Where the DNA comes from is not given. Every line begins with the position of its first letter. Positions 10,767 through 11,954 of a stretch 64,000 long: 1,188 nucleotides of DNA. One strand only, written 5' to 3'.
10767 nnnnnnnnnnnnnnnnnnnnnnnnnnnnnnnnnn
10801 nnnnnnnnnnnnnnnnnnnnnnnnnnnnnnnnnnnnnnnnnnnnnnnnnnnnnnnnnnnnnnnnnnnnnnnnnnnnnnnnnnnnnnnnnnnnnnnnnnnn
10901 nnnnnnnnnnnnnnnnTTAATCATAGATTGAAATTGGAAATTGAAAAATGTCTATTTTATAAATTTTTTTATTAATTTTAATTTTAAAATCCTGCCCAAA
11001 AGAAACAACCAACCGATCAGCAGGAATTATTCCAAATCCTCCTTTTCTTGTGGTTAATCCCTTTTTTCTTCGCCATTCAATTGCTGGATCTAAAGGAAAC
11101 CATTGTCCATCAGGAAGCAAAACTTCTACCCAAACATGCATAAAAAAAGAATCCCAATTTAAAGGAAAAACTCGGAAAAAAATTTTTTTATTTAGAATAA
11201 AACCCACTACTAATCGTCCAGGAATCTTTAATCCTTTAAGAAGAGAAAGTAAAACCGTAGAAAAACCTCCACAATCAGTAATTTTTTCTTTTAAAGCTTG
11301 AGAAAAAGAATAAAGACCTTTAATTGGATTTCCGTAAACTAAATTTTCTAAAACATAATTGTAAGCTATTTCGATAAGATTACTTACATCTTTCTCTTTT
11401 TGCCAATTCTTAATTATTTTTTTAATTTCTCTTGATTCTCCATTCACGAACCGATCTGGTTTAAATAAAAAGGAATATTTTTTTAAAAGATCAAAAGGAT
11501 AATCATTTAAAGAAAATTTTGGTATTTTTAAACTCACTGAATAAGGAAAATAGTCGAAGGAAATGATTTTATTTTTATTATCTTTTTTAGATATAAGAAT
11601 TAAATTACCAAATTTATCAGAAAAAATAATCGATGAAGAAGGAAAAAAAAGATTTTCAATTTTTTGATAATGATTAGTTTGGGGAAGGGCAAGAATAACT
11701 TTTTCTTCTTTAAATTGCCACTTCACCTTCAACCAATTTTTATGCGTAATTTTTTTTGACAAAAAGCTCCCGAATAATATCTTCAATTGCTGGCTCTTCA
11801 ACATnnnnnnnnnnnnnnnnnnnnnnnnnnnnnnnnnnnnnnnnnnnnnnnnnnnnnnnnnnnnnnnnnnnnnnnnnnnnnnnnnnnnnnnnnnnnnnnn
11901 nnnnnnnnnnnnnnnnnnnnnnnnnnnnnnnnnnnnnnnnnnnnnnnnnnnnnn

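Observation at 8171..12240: Cell-wall modification cassette (transglutaminase-like, DegT aminotransferase, FemAB) apparently inserted into and splitting an ABC-transporter operon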

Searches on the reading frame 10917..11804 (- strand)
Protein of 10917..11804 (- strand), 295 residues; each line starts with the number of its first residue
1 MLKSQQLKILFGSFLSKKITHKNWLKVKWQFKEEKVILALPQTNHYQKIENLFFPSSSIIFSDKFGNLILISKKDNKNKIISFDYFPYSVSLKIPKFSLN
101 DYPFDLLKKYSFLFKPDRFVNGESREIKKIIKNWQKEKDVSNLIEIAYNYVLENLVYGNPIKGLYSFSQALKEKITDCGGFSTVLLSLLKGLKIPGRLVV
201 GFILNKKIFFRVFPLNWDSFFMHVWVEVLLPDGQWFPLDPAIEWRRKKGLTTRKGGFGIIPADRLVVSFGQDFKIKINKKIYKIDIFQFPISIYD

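Call 3: search_protein_families(library=pfam, proteins=[window:10917-11804:-], max_evalue=0.1)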
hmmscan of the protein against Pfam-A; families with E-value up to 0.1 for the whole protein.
window:10917-11804:- (295 aa): 2 families
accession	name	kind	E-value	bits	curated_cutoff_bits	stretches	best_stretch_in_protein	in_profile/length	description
PF01841.26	Transglut_core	-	3.3e-15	56.7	23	1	136-240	10-108/108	Transglutaminase-like superfamily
PF19411.4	Clink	-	0.012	16.1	25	1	125-193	11-80/141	Cell cycle link protein Clink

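Call 19: find_homologous_proteins(query=window:10917-11750:-, max_evalue=0.00001)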
Query window:10917-11750:- (277 aa): 128 proteins with E <= 0.00001 among 1829 candidates; the best 120 are listed.
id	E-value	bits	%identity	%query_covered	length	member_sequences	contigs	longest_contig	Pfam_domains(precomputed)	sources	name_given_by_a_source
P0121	8.5e-175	598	100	97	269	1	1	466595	PF01841.26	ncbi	ncbi:MAG: transglutaminase-like domain-containing protein [Microgenomates group bacterium]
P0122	2.6e-103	363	62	99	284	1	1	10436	PF01841.26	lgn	-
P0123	2.9e-95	337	57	99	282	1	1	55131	PF01841.26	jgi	-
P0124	8.8e-94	332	57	98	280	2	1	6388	PF01841.26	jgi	jgi:hypothetical protein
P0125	1.2e-92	328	56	99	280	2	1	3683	PF01841.26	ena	-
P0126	7.5e-90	319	56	92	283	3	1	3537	PF01841.26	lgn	-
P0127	2.0e-76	275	50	92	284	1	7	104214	PF01841.26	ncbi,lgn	-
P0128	1.2e-75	273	50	94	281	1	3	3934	PF01841.26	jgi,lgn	-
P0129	2.0e-73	265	50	95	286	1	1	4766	PF01841.26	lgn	-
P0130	9.4e-73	263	52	92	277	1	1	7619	PF01841.26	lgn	-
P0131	1.0e-71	260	49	95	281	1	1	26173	PF01841.26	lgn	-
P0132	5.5e-71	257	48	95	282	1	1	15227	PF01841.26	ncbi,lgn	-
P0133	2.3e-69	252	45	97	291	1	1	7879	PF01841.26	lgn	-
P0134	3.9e-69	251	47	93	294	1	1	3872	PF01841.26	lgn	-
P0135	1.8e-68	249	47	99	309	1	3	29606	PF01841.26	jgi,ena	-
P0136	3.2e-68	248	48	94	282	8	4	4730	PF01841.26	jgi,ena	-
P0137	2.3e-67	245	46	96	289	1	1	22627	PF01841.26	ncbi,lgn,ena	-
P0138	2.5e-67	245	45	99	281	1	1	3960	PF01841.26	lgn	-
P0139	2.8e-67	245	47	94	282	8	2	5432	PF01841.26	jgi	-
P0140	3.9e-67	245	47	94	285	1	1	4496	PF01841.26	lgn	-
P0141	4.1e-67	245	48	97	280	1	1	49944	PF01841.26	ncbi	-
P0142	4.1e-67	245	47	94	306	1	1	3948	PF01841.26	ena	-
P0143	4.4e-67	244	48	95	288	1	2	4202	PF01841.26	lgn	-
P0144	6.2e-67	244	44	95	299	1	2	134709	PF01841.26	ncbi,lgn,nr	ncbi:transglutaminase family protein [Patescibacteria group bacterium]|nr:transglutaminase family pr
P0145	7.5e-67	244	45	98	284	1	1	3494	PF01841.26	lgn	-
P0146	1.2e-66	243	46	97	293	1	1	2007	PF01841.26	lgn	-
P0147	1.3e-66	243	44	96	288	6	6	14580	PF01841.26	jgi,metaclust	metaclust:\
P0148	1.5e-66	243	49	96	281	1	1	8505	PF01841.26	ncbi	ncbi:MAG: transglutaminase-like domain-containing protein [Microgenomates group bacterium]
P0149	2.2e-66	242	46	92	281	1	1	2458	PF01841.26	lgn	-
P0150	2.2e-66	242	46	92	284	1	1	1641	PF01841.26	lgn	-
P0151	4.0e-66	241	50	96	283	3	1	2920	PF01841.26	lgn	-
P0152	9.8e-66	240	46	92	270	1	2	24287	PF01841.26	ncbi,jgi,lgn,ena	-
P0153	1.1e-65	240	46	95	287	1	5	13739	PF01841.26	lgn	-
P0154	1.9e-65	239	45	94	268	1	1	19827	PF01841.26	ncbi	-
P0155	4.7e-65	238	45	97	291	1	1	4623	PF01841.26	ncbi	-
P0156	9.4e-65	237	46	94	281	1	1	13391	PF01841.26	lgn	-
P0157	1.5e-64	236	46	93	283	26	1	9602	PF01841.26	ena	-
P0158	1.7e-64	236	46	92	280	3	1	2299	PF01841.26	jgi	jgi:transglutaminase-like putative cysteine protease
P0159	2.8e-64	235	44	94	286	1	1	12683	PF01841.26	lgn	-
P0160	9.9e-64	233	46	93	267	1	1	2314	PF01841.26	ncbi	ncbi:MAG: transglutaminase-like domain-containing protein, partial [Microgenomates group bacterium]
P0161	1.2e-63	233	43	97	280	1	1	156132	PF01841.26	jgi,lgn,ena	-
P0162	1.2e-63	233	45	91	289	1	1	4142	PF01841.26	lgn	-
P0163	1.4e-63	233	44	99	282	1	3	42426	PF01841.26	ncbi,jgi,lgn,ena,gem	-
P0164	1.7e-63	233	46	97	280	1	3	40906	PF01841.26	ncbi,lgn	-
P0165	1.7e-63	233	46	99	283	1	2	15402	PF01841.26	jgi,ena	-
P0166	2.0e-63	233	44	93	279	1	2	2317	PF01841.26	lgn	-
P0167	2.6e-63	232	46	93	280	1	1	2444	PF01841.26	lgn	-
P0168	2.8e-63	232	42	98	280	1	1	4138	PF01841.26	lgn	-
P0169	2.8e-63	232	47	95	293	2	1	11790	PF01841.26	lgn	-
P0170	4.7e-63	231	45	94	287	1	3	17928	PF01841.26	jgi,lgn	jgi:transglutaminase-like putative cysteine protease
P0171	4.7e-63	231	46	94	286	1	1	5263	PF01841.26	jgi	-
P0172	5.7e-63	231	47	93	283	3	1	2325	PF01841.26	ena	-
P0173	7.2e-63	231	45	93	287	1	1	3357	PF01841.26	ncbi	-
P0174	7.5e-63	231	45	97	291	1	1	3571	PF01841.26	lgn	-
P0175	9.8e-63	230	48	92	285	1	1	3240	PF01841.26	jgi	jgi:transglutaminase-like putative cysteine protease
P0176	1.3e-62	230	44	97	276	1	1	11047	PF01841.26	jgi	-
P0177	1.4e-62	230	46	93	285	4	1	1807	PF01841.26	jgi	jgi:transglutaminase-like putative cysteine protease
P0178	3.4e-62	228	46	92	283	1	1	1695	PF01841.26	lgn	-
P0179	4.1e-62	228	46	94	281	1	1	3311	PF01841.26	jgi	-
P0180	4.4e-62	228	44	92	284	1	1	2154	PF01841.26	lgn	-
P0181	6.2e-62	228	48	93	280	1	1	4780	PF01841.26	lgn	-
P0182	8.2e-62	227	47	96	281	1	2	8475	PF01841.26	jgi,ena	-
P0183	1.2e-61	227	46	97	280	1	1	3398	PF01841.26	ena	-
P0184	1.3e-61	227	44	95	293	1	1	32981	PF01841.26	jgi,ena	-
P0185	2.7e-61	225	48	92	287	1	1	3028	PF01841.26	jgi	jgi:transglutaminase-like putative cysteine protease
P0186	2.7e-61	225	45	95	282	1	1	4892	PF01841.26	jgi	-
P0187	4.3e-61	225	45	98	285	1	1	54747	PF01841.26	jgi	-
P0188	7.7e-61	224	47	92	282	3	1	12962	PF01841.26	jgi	jgi:transglutaminase-like putative cysteine protease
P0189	8.5e-61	224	52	70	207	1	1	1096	PF01841.26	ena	-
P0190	1.0e-60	224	47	94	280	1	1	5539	PF01841.26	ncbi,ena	-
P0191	1.1e-60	224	46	95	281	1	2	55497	PF01841.26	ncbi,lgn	-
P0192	1.1e-60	223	44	97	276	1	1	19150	PF01841.26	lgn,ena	-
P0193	1.2e-60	223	47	91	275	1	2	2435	PF01841.26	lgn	-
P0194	1.5e-60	223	44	97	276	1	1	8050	PF01841.26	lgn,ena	-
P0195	1.6e-60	223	43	94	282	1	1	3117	PF01841.26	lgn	-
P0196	1.7e-60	223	45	95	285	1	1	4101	PF01841.26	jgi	jgi:transglutaminase-like putative cysteine protease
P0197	4.1e-60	222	46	92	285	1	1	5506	PF01841.26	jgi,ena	-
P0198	6.4e-60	221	43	93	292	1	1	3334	PF01841.26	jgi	-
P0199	6.6e-60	221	44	98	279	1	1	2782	PF01841.26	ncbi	-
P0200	6.9e-60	221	46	94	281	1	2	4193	PF01841.26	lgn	-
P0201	8.3e-60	221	45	96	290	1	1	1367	PF01841.26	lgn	-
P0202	8.3e-60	221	45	96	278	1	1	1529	PF01841.26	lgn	-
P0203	9.0e-60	220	46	94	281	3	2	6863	PF01841.26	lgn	-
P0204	1.1e-59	220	46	95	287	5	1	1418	PF01841.26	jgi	-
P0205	1.2e-59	220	45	95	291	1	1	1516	PF01841.26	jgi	-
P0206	1.5e-59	220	44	95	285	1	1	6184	PF01841.26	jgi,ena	-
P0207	1.8e-59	219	43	93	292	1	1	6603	PF01841.26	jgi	-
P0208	1.8e-59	219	45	94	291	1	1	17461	PF01841.26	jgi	jgi:transglutaminase-like putative cysteine protease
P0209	2.9e-59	219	45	93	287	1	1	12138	PF01841.26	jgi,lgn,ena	-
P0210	3.2e-59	219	47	92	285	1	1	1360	PF01841.26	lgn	-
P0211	4.3e-59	218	43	93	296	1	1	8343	PF01841.26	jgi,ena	-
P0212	5.7e-59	218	43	97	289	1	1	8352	PF01841.26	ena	-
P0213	1.4e-58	217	44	97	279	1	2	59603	PF01841.26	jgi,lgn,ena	-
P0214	1.5e-58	216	45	94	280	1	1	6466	PF01841.26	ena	-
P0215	2.2e-58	216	44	94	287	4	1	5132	PF01841.26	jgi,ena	-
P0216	2.4e-58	216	42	91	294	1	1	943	PF01841.26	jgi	jgi:transglutaminase-like putative cysteine protease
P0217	8.6e-58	214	42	93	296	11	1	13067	PF01841.26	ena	-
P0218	1.1e-57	214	43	93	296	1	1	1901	PF01841.26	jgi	jgi:transglutaminase-like putative cysteine protease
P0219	1.2e-57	214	43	95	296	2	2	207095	PF01841.26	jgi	jgi:transglutaminase-like putative cysteine protease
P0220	1.3e-57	213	41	99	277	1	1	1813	PF01841.26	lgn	-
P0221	1.5e-57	213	44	92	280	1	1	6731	PF01841.26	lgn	-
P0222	1.9e-57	213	42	96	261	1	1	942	PF01841.26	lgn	-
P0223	3.5e-57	212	43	93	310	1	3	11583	PF01841.26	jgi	-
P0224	8.1e-57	211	45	91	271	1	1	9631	PF01841.26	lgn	-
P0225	1.1e-56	210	42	94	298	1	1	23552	PF01841.26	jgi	-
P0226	1.3e-56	210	43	93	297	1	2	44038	PF01841.26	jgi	jgi:transglutaminase-like putative cysteine protease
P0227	4.1e-56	208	46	95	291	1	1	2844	PF01841.26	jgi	-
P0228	4.8e-56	208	44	94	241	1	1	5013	PF01841.26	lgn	-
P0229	1.0e-55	207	43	93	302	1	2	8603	PF01841.26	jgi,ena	-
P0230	1.1e-55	207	40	93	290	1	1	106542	PF01841.26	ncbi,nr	ncbi:transglutaminase domain-containing protein [Candidatus Roizmanbacteria bacterium]|nr:transgluta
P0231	3.7e-55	205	59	57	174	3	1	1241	PF01841.26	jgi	-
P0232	7.5e-55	204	41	92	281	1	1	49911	PF01841.26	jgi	jgi:transglutaminase-like putative cysteine protease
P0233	7.7e-55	204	44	93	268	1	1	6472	PF01841.26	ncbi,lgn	-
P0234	1.7e-53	200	43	91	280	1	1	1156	PF01841.26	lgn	-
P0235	6.3e-53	198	43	96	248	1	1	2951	PF01841.26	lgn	-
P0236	1.9e-52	196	44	94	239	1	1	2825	PF01841.26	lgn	-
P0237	5.4e-51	192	43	95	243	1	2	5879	PF01841.26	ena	-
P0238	5.5e-51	192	61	52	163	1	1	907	PF01841.26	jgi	jgi:transglutaminase-like putative cysteine protease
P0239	3.4e-50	189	41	95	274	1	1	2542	PF01841.26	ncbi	-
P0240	2.4e-49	186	39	92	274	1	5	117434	PF01841.26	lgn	-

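Call 20: find_encoding_contigs(protein=P0122, flank=10000, max_places=2)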
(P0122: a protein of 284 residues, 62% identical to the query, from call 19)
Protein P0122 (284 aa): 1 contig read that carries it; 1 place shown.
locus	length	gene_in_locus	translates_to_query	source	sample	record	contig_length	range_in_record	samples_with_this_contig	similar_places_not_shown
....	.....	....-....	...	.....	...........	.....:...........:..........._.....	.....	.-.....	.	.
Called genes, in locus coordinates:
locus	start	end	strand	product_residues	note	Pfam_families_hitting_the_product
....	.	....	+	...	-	?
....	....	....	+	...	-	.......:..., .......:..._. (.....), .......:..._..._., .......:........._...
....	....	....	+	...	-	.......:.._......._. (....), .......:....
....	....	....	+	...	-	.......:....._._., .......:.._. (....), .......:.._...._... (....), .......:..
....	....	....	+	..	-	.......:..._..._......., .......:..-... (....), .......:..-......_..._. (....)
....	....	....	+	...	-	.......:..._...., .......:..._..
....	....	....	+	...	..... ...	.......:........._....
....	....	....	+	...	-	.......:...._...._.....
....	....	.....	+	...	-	?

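Call 21: find_encoding_contigs(protein=P0123, flank=10000, max_places=2)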
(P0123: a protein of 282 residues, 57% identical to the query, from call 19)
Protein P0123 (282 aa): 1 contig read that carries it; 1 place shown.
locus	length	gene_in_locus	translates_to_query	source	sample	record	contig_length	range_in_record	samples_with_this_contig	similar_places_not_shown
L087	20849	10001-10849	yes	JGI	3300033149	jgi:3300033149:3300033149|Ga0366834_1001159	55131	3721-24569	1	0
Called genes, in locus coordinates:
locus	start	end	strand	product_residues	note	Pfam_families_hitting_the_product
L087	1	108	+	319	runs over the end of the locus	-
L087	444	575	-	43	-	-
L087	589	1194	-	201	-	PF03703:bPH_2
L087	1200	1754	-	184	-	PF03703:bPH_2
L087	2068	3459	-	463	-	-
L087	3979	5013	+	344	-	PF00154:RecA_N, PF06745:ATPase (faint), PF08423:Rad51 (weak), PF13191:AAA_16 (faint), PF27531:MT3502_N (weak), PF21096:RecA_C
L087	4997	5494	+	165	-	PF21982:RecX_HTH1 (weak), PF02631:RecX_HTH2, PF21981:RecX_HTH3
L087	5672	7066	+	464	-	PF12072:RNase_Y_N, PF00013:KH_1 (weak), PF01966:HD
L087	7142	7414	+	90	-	PF00216:Bac_DNA_binding, PF18291:HU-HIG (weak), PF18175:HU-CCDC81_bac_2 (weak)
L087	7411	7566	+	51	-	-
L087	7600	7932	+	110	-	-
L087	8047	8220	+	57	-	PF06182:ABC2_membrane_6 (weak)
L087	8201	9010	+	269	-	PF06182:ABC2_membrane_6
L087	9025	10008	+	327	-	PF00005:ABC_tran, PF13304:AAA_21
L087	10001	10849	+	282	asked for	PF01841:Transglut_core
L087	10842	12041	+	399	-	PF01041:DegT_DnrJ_EryC1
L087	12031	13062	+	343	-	PF02388:FemAB, PF13480:Acetyltransf_6, PF02388:FemAB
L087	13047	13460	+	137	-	PF06182:ABC2_membrane_6 (weak)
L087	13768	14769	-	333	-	-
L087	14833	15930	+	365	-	PF00919:UPF0004, PF04055:Radical_SAM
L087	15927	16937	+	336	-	PF01745:IPT (weak), PF13238:AAA_18 (faint), PF01715:IPPT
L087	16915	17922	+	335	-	PF01594:AI-2E_transport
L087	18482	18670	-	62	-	PF18930:DUF5679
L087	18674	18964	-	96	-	-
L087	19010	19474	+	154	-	PF14584:DUF4446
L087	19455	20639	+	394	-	PF11258:DUF3048, PF17479:DUF3048_C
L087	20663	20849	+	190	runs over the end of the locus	PF25212:HVO_A0114 (faint)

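Call 22: find_encoding_contigs(protein=P0127, flank=10000, max_places=2)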
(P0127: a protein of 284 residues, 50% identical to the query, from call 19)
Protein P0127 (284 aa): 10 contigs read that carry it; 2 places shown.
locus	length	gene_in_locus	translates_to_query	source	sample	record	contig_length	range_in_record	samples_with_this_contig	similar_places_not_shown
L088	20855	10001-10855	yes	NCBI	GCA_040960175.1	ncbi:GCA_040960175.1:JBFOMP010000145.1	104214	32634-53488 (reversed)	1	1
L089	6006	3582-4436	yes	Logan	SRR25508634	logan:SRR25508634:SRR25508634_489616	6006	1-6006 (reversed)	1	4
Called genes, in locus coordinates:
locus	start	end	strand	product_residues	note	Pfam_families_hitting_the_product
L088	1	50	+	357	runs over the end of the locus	PF04188:Mannosyl_trans2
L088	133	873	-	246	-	PF13641:Glyco_tranf_2_3 (weak), PF00535:Glycos_transf_2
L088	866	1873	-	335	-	PF01073:3Beta_HSD, PF01370:Epimerase, PF02719:Polysacc_synt_2, PF04321:RmlD_sub_bind, PF05368:NmrA (faint), PF07993:NAD_binding_4, PF16363:GDP_Man_Dehyd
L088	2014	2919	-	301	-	PF00892:EamA, PF03151:TPT (faint), PF00892:EamA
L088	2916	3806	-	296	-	PF00535:Glycos_transf_2, PF10111:Glyco_tranf_2_2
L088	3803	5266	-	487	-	PF09852:DUF2079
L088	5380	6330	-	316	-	PF02899:Phage_int_SAM_1 (weak), PF00589:Phage_integrase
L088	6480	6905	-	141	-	PF00892:EamA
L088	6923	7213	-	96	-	PF07883:Cupin_2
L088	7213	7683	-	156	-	PF08445:FR47 (faint), PF00583:Acetyltransf_1, PF13673:Acetyltransf_10, PF13508:Acetyltransf_7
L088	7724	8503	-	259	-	PF13365:Trypsin_2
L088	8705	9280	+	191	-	-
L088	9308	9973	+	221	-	PF13098:Thioredoxin_2 (faint), PF13462:Thioredoxin_4, PF01323:DSBA, PF13743:Thioredoxin_5 (weak)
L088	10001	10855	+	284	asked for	PF01841:Transglut_core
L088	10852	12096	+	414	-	PF01041:DegT_DnrJ_EryC1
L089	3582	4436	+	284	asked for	PF01841:Transglut_core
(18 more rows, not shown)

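Call 25: find_related_loci(query=A2, collection=metagenome_contigs, flank=10000)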
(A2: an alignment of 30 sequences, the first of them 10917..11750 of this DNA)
Query A2 (277 aa) in metagenome_contigs; peptide patterns used: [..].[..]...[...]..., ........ (x = any residue, [..] = any of these).
182 stretches matched a pattern; 122 encode a relative of the query (tblastn E <= 1e-3); the best 80 are kept; 80 distinct loci.
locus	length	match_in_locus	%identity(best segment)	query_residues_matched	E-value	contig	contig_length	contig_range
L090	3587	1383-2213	57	1-275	2e-97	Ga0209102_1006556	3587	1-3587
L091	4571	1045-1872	58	4-277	3e-95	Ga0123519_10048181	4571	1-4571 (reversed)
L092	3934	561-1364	50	15-275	2e-74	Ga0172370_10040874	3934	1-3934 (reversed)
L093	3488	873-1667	47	14-273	1e-73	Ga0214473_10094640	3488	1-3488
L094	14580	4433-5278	44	7-273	3e-71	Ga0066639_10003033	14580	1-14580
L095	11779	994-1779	47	18-275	2e-70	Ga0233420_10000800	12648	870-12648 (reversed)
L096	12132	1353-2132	49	19-273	2e-69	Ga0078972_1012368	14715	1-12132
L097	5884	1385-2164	49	19-273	2e-69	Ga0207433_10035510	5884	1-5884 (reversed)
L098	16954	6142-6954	48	14-274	2e-69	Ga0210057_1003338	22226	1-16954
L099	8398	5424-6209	47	19-275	3e-69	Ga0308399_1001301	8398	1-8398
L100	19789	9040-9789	46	18-273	2e-69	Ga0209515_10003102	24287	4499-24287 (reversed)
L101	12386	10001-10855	47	1-275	2e-68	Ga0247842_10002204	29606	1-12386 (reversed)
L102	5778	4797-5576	46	18-273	1e-68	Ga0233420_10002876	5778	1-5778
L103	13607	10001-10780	48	19-275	4e-68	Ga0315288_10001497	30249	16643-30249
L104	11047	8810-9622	44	7-275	1e-67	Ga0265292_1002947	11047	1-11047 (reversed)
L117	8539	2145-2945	43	14-275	2e-66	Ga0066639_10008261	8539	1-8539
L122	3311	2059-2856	46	13-273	1e-66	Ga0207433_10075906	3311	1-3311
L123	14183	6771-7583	46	15-275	1e-66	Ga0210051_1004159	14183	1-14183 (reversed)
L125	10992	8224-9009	45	19-275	1e-65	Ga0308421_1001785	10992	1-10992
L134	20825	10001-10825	42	19-275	7e-64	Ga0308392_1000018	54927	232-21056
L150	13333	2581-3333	42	19-275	1e-54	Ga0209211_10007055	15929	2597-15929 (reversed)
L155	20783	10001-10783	39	8-273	4e-52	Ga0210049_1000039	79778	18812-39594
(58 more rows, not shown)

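Call 30: search_protein_families(library=ncbifam, proteins=[window:10917-11750:-], max_evalue=0.01)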
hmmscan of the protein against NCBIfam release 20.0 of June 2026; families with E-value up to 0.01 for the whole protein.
window:10917-11750:- (277 aa): 0 families

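Call 33: search_solved_structures(query=window:10917-11750:-, max_evalue=0.1)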
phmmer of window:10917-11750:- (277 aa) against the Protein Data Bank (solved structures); distinct sequences matched with E-value up to 0.1: 1.
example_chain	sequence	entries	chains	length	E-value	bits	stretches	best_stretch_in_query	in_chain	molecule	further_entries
9eho_e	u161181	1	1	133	0.093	15.3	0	97-147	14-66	60S ribosomal protein L32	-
